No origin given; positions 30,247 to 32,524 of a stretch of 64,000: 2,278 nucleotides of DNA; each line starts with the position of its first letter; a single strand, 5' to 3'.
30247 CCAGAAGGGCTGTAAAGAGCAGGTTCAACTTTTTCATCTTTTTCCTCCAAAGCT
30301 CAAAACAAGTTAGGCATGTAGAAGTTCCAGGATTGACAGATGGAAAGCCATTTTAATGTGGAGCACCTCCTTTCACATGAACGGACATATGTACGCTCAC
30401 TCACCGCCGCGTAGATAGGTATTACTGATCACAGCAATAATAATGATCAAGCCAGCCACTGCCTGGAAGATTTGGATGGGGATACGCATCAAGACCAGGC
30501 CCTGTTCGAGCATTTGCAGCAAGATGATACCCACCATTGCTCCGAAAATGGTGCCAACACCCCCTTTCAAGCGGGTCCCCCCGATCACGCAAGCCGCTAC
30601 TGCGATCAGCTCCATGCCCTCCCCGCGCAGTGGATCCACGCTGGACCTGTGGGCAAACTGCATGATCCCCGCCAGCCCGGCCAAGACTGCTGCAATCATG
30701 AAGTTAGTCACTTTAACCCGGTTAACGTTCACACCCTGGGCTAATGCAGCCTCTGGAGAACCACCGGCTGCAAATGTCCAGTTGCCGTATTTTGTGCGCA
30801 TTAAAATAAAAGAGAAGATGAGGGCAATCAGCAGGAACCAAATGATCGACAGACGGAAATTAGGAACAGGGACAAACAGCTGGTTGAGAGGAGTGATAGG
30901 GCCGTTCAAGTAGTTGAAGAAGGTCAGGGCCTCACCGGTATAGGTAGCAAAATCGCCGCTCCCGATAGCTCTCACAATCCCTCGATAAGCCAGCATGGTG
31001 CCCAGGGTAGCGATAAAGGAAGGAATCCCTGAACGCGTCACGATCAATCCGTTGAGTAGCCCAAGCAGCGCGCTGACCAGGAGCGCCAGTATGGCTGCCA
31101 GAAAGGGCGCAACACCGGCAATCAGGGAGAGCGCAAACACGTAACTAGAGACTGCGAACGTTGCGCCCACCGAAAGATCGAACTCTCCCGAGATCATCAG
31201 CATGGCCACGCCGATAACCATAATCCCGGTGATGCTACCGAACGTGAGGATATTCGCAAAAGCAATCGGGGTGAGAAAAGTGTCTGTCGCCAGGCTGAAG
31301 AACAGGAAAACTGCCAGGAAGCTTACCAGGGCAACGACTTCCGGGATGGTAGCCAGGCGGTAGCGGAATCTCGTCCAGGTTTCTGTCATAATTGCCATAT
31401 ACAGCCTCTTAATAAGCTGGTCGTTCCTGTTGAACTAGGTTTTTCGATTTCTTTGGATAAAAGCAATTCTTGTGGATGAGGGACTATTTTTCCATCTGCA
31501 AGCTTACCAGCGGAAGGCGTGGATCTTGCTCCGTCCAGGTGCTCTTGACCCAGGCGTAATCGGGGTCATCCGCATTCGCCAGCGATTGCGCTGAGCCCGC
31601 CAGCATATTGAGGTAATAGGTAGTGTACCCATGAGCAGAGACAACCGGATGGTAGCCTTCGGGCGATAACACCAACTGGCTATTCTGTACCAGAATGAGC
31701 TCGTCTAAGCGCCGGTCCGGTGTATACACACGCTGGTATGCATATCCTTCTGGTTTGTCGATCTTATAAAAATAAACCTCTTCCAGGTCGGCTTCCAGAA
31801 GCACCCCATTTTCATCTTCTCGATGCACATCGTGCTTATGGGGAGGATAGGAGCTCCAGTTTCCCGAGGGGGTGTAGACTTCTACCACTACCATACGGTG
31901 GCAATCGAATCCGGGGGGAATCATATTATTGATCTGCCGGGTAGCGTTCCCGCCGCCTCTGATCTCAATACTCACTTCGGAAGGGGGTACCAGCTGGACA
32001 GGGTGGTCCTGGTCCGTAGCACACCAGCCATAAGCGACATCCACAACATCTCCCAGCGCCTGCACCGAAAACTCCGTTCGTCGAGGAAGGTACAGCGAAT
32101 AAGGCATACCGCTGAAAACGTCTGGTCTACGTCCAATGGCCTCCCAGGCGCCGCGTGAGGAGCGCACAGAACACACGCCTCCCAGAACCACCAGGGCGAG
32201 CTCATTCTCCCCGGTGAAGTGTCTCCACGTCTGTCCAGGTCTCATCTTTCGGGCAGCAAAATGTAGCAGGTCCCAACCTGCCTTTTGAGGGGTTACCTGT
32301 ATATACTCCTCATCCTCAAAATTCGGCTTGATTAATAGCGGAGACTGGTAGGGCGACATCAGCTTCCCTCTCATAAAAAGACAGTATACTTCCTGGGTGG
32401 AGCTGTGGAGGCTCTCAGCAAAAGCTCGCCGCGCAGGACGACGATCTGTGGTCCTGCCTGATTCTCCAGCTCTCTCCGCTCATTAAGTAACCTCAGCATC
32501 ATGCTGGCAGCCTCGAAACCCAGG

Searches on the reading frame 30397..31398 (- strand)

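Call 35: search_protein_families(library=ncbifam, proteins=[window:30397-31398:-], max_evalue=1e-10)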
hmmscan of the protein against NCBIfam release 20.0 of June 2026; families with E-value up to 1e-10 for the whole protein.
window:30397-31398:- (333 aa): 10 families
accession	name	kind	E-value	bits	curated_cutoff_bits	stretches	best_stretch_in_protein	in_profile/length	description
NF040906.3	GguB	equivalog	1.7e-47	162.5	450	2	184-327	227-370/375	multiple monosaccharide ABC transporter permease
NF008441.0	PRK11285.1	equivalog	1.9e-45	155.4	378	1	18-328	27-325/333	L-arabinose ABC transporter permease AraH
NF007252.0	PRK09699.1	equivalog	8.6e-45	153.4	396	1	26-325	32-320/326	D-allose ABC transporter permease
NF007067.0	PRK09512.1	equivalog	2.2e-43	148.7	398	1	21-326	20-317/321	ribose ABC transporter permease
NF007014.0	PRK09478.1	equivalog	3.8e-37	128.4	386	1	25-324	20-326/336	galactose/methyl galactoside ABC transporter permease MglC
NF011961.0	PRK15432.1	equivalog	4.6e-37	128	388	1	20-328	10-306/344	autoinducer 2 ABC transporter permease LsrC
NF008630.0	PRK11618.1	equivalog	1.2e-34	120.1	363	1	17-297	6-279/331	galactofuranose ABC transporter, permease protein YjfF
NF011612.1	PRK15038.1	equivalog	6.8e-26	91.2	500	1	56-326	41-305/322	autoinducer 2 ABC transporter permease LsrD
NF041862.1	YtfT_transport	equivalog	1e-21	77.4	535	1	21-324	30-322/339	galactofuranose ABC transporter, ATP-binding protein YtfT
TIGR03409.1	urea_trans_UrtB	equivalog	1.8e-11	44.2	250.3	1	35-324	7-278/291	urea ABC transporter permease subunit UrtB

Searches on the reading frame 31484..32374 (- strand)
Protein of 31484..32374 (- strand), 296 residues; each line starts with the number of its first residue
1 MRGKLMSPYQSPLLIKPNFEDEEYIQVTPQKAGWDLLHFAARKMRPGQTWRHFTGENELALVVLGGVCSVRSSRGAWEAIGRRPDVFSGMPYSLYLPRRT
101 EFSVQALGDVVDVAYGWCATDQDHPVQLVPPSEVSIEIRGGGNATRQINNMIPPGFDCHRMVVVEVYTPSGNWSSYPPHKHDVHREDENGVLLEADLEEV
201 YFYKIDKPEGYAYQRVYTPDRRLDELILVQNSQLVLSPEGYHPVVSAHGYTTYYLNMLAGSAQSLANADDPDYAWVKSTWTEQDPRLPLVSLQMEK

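Call 35: search_protein_families(library=ncbifam, proteins=[window:31484-32374:-], max_evalue=1e-10)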
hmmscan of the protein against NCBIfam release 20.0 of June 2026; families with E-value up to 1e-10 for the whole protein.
window:31484-32374:- (296 aa): 1 family
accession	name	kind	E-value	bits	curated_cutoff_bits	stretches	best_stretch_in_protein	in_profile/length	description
TIGR04378.1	myo_inos_iolB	equivalog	1.4e-99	332.7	205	1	26-277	2-247/247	5-deoxy-glucuronate isomerase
